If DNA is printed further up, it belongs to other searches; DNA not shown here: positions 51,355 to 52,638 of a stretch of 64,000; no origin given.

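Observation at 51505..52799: AAA+ ATPase translationally coupled to an RHH DNA-binding protein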

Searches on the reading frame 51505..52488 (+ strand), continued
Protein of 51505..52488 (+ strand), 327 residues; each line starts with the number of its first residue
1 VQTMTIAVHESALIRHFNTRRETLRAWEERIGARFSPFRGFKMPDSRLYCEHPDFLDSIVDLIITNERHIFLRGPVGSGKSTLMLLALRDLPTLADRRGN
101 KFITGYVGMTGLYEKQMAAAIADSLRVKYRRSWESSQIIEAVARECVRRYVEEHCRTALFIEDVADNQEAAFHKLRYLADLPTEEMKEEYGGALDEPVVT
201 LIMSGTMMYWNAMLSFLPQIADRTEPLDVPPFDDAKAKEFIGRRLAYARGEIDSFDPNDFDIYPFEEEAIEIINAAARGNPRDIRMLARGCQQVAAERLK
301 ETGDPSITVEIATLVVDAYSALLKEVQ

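Call 24: find_related_loci(query=A3, collection=genome_contigs, flank=7000)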
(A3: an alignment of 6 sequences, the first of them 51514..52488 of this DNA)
Query A3 (324 aa) in genome_contigs; peptide patterns used: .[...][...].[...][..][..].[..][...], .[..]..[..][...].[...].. (x = any residue, [..] = any of these).
227 stretches matched a pattern; 85 encode a relative of the query (tblastn E <= 1e-3); the best 80 are kept; 80 distinct loci.
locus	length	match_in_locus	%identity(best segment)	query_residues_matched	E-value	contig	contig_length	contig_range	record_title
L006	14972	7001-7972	86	1-324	0e+0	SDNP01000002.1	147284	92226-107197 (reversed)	MAG: Candidatus Thorarchaeota archaeon isolate TEKIR_14 Tekir-sed17-31, whole genome shotgun sequence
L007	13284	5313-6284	86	1-324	0e+0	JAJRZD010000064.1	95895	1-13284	MAG: archaeon isolate Dive96_bin4.146 k141_2369132, whole genome shotgun sequence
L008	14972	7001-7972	85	1-323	0e+0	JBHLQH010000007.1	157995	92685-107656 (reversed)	MAG: Candidatus Thorarchaeota archaeon isolate LCG1B.475 LCG1B.475@255, whole genome shotgun sequence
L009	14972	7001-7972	86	1-324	0e+0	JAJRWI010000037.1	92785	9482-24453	MAG: archaeon isolate Dive96_bin2.169 k141_2457031, whole genome shotgun sequence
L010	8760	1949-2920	85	1-324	0e+0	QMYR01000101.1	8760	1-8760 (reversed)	MAG: Candidatus Thorarchaeota archaeon isolate B65_G9 B65_Guay9_scaffold_11191, whole genome shotgun sequence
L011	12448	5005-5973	83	1-323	0e+0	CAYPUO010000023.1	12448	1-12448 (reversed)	MAG TPA_asm: uncultured archaeon isolate SRP323688_co1_182 genome assembly, contig: NODE_7816_length_12448_cov_5.806020,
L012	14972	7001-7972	85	1-324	0e+0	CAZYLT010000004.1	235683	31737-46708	MAG TPA_asm: uncultured archaeon isolate binchicken_co17_198 genome assembly, contig: NODE_72_length_235683_cov_139.7977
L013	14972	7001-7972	85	1-324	0e+0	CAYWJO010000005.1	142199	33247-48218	MAG TPA_asm: uncultured archaeon isolate SRP214966_co7_247 genome assembly, contig: NODE_35_length_142199_cov_10.001069,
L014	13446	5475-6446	84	1-324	0e+0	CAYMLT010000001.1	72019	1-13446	MAG TPA_asm: uncultured archaeon isolate binchicken_co129_606 genome assembly, contig: NODE_748_length_72019_cov_6.85760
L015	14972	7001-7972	83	1-324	0e+0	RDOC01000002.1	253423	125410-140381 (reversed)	MAG: Candidatus Thorarchaeota archaeon isolate SZ_4_bin3.344 NODE_2_length_253423_cov_16.366230, whole genome shotgun se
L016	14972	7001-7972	83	1-324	0e+0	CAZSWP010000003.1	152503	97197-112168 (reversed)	MAG TPA_asm: uncultured archaeon isolate SRP141376_co1_380 genome assembly, contig: NODE_207_length_152503_cov_7.855695,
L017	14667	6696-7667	82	1-324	0e+0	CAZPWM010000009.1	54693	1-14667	MAG TPA_asm: uncultured archaeon isolate SRP214966_co4_397 genome assembly, contig: NODE_314_length_54693_cov_7.825579,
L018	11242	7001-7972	83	1-324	0e+0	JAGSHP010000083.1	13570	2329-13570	MAG: Candidatus Thorarchaeota archaeon isolate A399 k151_803564, whole genome shotgun sequence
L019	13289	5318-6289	81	1-324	0e+0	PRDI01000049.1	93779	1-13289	MAG: Candidatus Thorarchaeota archaeon isolate OWC3 Thor_OWC3_049, whole genome shotgun sequence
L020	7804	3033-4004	82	1-324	0e+0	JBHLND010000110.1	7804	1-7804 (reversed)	MAG: Promethearchaeota archaeon isolate DZ2S.152 DZ2S.152@35555, whole genome shotgun sequence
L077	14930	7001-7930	44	8-323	3e-89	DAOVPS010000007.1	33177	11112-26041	MAG TPA_asm: Candidatus Heimdallarchaeota archaeon isolate CSMAG_1555 CSMAG_1555_k141_1456179_length_33177_cov_34.2809,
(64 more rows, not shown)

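Call 33: search_solved_structures(query=A1, max_evalue=1, show_alignments=2)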
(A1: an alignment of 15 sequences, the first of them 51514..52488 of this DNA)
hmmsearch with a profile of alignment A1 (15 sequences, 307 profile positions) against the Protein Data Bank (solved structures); distinct sequences matched with E-value up to 1: 1164 (the best 60 are shown).
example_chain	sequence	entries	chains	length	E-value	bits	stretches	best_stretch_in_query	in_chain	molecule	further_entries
6or5_A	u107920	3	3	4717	5.7e-10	42.3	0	48-99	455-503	Midasin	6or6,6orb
8g28_A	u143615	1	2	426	1.6e-09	40.8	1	146-295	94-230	ATPase, AAA family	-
6c2u_A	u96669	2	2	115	5.1e-09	39.2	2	36-107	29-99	phosphate-loop protein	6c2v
7rzy_1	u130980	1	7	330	5.5e-09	39.1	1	63-288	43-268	Tn6677 Vibrio cholerae transposon TnsC (VchTnsC)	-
7ufi_1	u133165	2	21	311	9.2e-09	38.4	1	63-288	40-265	VchTnsC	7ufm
5uj7_A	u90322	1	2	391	9.9e-09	38.3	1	61-279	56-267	Origin recognition complex subunit 1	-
7jpo_A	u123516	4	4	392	1e-08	38.3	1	61-279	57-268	Origin recognition complex subunit 1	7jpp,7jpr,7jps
6k0r_A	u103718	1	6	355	1.1e-08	38.2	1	9-173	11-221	RuvB-like 1,RuvB-like 1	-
2xsz_A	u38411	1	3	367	1.2e-08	38.1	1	9-173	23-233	RUVB-LIKE 1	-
2qby_A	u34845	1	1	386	2.9e-08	36.8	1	50-229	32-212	Cell division control protein 6 homolog 1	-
1in5_A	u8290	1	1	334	3.1e-08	36.7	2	149-295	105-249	HOLLIDAY JUNCTION DNA HELICASE RUVB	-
9nlj_U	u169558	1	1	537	3.7e-08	36.4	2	62-98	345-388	Uup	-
5ujm_A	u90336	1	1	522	4.2e-08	36.2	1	61-279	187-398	Origin recognition complex subunit 1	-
1in4_A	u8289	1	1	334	4.4e-08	36.2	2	149-295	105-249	HOLLIDAY JUNCTION DNA HELICASE RUVB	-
9hpo_A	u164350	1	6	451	4.9e-08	36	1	9-126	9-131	RuvB-like 1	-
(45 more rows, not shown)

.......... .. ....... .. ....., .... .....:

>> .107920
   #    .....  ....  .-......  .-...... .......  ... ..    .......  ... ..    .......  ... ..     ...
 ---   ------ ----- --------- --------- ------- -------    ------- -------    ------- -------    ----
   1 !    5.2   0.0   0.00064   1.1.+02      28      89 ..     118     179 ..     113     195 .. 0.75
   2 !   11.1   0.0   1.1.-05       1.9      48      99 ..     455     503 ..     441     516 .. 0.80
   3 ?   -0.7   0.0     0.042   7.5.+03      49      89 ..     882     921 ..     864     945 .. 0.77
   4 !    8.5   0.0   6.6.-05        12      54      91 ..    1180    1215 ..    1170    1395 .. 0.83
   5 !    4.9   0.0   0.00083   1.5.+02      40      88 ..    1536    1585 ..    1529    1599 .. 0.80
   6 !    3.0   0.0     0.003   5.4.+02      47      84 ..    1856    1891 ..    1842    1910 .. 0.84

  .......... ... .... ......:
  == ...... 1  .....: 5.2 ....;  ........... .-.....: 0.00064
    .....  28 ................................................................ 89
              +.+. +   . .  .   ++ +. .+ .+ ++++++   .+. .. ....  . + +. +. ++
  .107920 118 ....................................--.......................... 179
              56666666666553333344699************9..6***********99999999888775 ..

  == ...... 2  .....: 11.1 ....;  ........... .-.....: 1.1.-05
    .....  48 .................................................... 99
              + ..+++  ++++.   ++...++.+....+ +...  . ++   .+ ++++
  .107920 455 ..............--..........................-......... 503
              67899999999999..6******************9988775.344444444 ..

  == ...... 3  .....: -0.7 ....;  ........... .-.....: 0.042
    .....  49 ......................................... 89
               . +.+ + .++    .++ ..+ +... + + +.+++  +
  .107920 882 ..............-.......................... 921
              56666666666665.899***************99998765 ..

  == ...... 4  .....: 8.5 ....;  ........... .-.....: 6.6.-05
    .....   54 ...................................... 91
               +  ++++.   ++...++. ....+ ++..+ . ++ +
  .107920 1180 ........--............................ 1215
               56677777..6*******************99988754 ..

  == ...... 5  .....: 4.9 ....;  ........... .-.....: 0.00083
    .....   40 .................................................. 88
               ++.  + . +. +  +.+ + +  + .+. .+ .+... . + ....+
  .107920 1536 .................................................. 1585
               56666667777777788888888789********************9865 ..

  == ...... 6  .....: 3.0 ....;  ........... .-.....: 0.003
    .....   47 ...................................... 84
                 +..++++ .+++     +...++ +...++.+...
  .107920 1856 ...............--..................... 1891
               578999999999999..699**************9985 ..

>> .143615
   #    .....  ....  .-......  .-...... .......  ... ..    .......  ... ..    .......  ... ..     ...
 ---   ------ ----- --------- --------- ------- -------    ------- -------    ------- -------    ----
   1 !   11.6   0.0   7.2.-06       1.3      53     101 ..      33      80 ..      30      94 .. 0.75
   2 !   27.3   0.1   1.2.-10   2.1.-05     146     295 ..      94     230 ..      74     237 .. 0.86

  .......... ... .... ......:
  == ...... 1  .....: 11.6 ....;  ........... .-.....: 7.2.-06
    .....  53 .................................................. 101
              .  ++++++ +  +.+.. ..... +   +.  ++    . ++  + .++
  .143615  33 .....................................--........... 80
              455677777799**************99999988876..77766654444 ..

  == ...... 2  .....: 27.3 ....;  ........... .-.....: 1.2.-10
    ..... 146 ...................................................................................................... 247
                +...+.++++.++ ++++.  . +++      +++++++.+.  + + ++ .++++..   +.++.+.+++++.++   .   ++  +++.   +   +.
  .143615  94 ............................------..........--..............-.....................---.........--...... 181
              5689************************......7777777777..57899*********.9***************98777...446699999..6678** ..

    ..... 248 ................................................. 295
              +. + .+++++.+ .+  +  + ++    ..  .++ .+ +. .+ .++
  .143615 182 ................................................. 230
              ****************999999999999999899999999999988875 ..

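Call 37: predict_structure(alignment_id=A4)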
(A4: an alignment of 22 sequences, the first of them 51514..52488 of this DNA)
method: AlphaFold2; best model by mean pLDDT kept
length: 324 residues; sequences in the alignment: 22
mean_pLDDT: 87.8   pTM: 0.83
mean pLDDT of the five models: 87.8, 84.4, 84.2, 77.9, 77.3
residues with pLDDT >= 90: 182; 70-90: 119; 50-70: 20; < 50: 3
segments of 3 or more residues with pLDDT < 50: 1-3
pLDDT, mean of each block of 10 residues (from residue 1): 60 87 95 76 82 92 87 78 88 91 80 90 86 92 94 90 69 90 85 89 83 82 92 96 94 95 98 93 95 94 98 92 80
secondary structure, 60 per line:
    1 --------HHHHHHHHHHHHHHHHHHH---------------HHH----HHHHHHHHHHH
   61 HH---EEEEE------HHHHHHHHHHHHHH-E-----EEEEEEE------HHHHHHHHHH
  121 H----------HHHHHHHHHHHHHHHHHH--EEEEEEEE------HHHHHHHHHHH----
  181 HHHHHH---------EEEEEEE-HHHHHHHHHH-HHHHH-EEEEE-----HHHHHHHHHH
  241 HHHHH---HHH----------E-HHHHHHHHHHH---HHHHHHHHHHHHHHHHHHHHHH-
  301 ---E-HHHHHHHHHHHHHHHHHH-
elements in order: H9-27 H50-62 E66-70 H77-90 E98-104 H111-121 H132-149 E152-159 H166-176 H181-186 E196-202 H204-213 H215-219 E221-225 H231-245 H264-274 H278-299 H306-323

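Call 50: find_encoding_contigs(protein=P0257, flank=6000, max_places=2)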
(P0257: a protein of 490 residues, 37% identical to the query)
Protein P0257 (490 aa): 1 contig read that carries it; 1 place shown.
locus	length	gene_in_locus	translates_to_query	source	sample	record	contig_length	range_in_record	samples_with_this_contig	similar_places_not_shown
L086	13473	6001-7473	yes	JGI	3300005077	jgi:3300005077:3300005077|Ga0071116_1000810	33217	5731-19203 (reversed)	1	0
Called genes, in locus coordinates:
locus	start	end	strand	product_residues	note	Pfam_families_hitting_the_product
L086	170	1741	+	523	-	-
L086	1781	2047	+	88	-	-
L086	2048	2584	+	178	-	PF01022:HTH_5 (faint), PF01047:MarR (faint), PF12802:MarR_2 (faint), PF13412:HTH_24, PF24266:HTH_HVO_0163_N, PF12840:HTH_20 (weak)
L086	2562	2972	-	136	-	-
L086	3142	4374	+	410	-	-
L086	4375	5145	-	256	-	-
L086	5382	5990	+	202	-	-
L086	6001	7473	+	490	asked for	-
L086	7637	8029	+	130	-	PF00072:Response_reg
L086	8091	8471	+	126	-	PF01880:Desulfoferrodox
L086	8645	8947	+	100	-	PF03551:PadR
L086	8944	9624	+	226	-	PF02463:SMC_N (faint), PF00005:ABC_tran, PF13555:AAA_29 (weak), PF13304:AAA_21 (faint)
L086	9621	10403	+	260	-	PF03649:UPF0014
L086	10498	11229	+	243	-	PF00005:ABC_tran, PF13304:AAA_21 (faint)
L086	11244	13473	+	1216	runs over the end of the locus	PF02687:FtsX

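Call 51: find_encoding_contigs(protein=P0267, flank=6000, max_places=2)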
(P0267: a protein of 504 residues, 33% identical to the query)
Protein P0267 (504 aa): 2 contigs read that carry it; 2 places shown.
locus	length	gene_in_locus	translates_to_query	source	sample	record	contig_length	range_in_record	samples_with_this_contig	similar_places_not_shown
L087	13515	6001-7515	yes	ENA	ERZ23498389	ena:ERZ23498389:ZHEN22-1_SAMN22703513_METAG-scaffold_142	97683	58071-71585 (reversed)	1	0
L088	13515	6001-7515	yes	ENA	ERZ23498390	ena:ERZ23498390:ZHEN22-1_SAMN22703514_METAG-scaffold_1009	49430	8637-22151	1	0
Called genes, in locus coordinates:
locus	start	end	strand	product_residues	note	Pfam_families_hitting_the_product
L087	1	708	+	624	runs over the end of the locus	PF00528:BPD_transp_1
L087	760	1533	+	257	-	PF03193:RsgA_GTPase (faint), PF20703:nSTAND1 (weak), PF02463:SMC_N (weak), PF00005:ABC_tran, PF13304:AAA_21 (faint)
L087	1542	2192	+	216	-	PF01895:PhoU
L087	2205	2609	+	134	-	PF01451:LMWPc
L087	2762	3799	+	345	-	PF12850:Metallophos_2 (faint)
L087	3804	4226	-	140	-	-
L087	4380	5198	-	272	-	PF07790:Pilin_N (weak)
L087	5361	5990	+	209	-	PF06745:ATPase (weak)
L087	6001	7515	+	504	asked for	-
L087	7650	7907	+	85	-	-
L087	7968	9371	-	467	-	PF00482:T2SSF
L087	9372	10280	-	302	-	PF00482:T2SSF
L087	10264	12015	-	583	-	PF23990:PilB3_N (faint), PF00437:T2SSE, PF27713:UCP018868 (weak)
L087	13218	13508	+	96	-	-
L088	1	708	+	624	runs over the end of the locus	PF00528:BPD_transp_1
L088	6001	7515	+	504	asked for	-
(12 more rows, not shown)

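Call 76: search_protein_families(library=pfam, proteins=[L001:12108-12668:-, L077:9389-9928:+, L002:4956-5468:+, L001:12876-13289:-, L001:10792-12021:-, L077:6192-6773:-, L077:2883-4382:-, L077:12379-13863:-, L002:9416-9682:+], max_evalue=0.1)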
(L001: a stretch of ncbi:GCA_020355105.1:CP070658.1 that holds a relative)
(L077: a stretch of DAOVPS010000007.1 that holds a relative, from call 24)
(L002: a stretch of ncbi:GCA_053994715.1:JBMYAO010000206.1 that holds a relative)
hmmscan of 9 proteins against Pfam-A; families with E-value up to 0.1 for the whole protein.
L001:12108-12668:- (186 aa): 0 families

L077:9389-9928:+ (179 aa): 1 family
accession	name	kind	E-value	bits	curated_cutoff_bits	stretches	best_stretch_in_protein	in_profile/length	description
PF02001.22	DUF134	-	0.037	15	27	0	24-107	9-83/98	Protein of unknown function DUF134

L002:4956-5468:+ (170 aa): 0 families

L001:12876-13289:- (137 aa): 0 families

L001:10792-12021:- (409 aa): 2 families
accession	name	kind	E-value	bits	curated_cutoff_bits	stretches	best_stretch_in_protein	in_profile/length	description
PF13646.12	HEAT_2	-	0.00064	20.4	27.7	1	312-372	27-87/88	HEAT repeats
PF03749.19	SfsA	-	0.031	14.5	22.8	1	23-75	58-107/138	Sugar fermentation stimulation protein RE domain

L077:6192-6773:- (193 aa): 13 families
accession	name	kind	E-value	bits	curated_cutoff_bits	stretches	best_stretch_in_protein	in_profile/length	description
PF04513.17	Baculo_PEP_C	-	0.00054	20.5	38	1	17-63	60-103/140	Baculovirus polyhedron envelope protein, PEP, C terminus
PF06419.17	COG6_N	-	0.0014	19.2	27.4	0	7-39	30-62/114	Conserved oligomeric complex COG6, N-terminal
PF07889.17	DUF1664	-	0.0019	18.6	34.6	1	13-72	62-121/124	Protein of unknown function (DUF1664)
PF24362.2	DUF7518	-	0.014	16.5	27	1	27-106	3-83/104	Family of unknown function (DUF7518)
PF05549.16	Allexi_40kDa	-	0.018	15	26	1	15-86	83-159/271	Allexivirus 40kDa protein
PF14942.11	Muted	-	0.02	15.5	26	1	19-114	41-128/146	Organelle biogenesis, Muted-like protein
PF06103.16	DUF948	-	0.026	15.1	37.2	1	15-70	17-72/89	Bacterial protein of unknown function (DUF948)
PF12296.13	HsbA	-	0.031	15.2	33.5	1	14-76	3-61/121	Hydrophobic surface binding protein A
PF09763.15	Sec3_CC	-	0.042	14.1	27.1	1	13-71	17-75/133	Exocyst complex component Sec3, coiled-coil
PF16888.10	YwqH-like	-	0.05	14.3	33.7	1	10-58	74-122/123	YwqH-like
PF01153.25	Glypican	-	0.05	12.8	26.4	1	15-130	282-390/555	Glypican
PF05377.16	FlaC_arch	-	0.061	14.2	27.8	0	19-43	9-33/55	Flagella accessory protein C (FlaC)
PF08656.15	DASH_Dad3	-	0.093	13.2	23.1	0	8-33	8-33/76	DASH complex subunit Dad3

L077:2883-4382:- (499 aa): 17 families
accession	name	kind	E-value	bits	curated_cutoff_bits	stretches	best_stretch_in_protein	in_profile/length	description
PF00437.27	T2SSE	-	1.7e-15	57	24.9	1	169-352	83-254/370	Type II/IV secretion system protein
PF20720.3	nSTAND3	-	0.00013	22.1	27.2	1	227-272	12-57/155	Novel STAND NTPase 3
PF00005.33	ABC_tran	-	0.00019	22.5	25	1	229-301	8-78/137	ABC transporter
PF01078.27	Mg_chelatase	-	0.00028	20.8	20.3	1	232-294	22-83/207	Magnesium chelatase, subunit ChlI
PF13401.12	AAA_22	-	0.0024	18.6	27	1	231-259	4-32/130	AAA domain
PF13555.12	AAA_29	-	0.0046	17.1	27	1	233-260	23-51/61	P-loop containing region of AAA domain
PF04851.21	ResIII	-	0.0061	16.9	22.5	1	223-325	20-114/164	Type III restriction enzyme, res subunit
PF07728.20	AAA_5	-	0.01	16.3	22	1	235-325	2-80/139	AAA domain (dynein-related subfamily)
PF13479.12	AAA_24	-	0.015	15.6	27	1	232-278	2-43/195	AAA domain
PF13521.12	AAA_28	-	0.027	15.2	27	1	235-314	2-78/164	AAA domain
PF14532.12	Sigma54_activ_2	-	0.037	14.7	25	1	229-272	18-60/138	Sigma-54 interaction domain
PF02463.25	SMC_N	-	0.037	13.9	40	1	235-288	27-81/220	RecF/RecN/SMC N terminal domain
PF01695.23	IstB_IS21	-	0.05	13.5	24.1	0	227-254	88-114/238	IstB-like ATP binding protein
PF00004.35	AAA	-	0.053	14.4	21.2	0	236-271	2-37/131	ATPase family associated with various cellular activities (AAA)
PF05729.18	NACHT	-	0.053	13.8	26.7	0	235-252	3-20/167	NACHT domain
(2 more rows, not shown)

L077:12379-13863:- (494 aa): 0 families

L002:9416-9682:+ (88 aa): 0 families

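Call 78: find_related_loci(query=A3, collection=viral_contigs, flank=5000)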
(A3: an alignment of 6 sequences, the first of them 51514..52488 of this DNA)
Query A3 (324 aa) in viral_contigs; peptide patterns used: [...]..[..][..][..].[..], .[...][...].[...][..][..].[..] (x = any residue, [..] = any of these).
174 stretches matched a pattern, but none encodes a relative of the query by tblastn (E <= 1e-3).

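Call 79: search_dna_similar(query=window:51514-52488:+, collection=plasmids, mode=protein, max_evalue=0.001, max_rows=10)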
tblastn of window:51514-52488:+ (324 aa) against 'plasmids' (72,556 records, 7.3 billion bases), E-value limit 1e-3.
No match.

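Call 80: search_dna_similar(query=window:51514-52488:+, collection=phages, mode=protein, max_evalue=0.001, max_rows=10)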
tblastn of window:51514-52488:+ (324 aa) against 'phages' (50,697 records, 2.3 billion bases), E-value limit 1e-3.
No match.
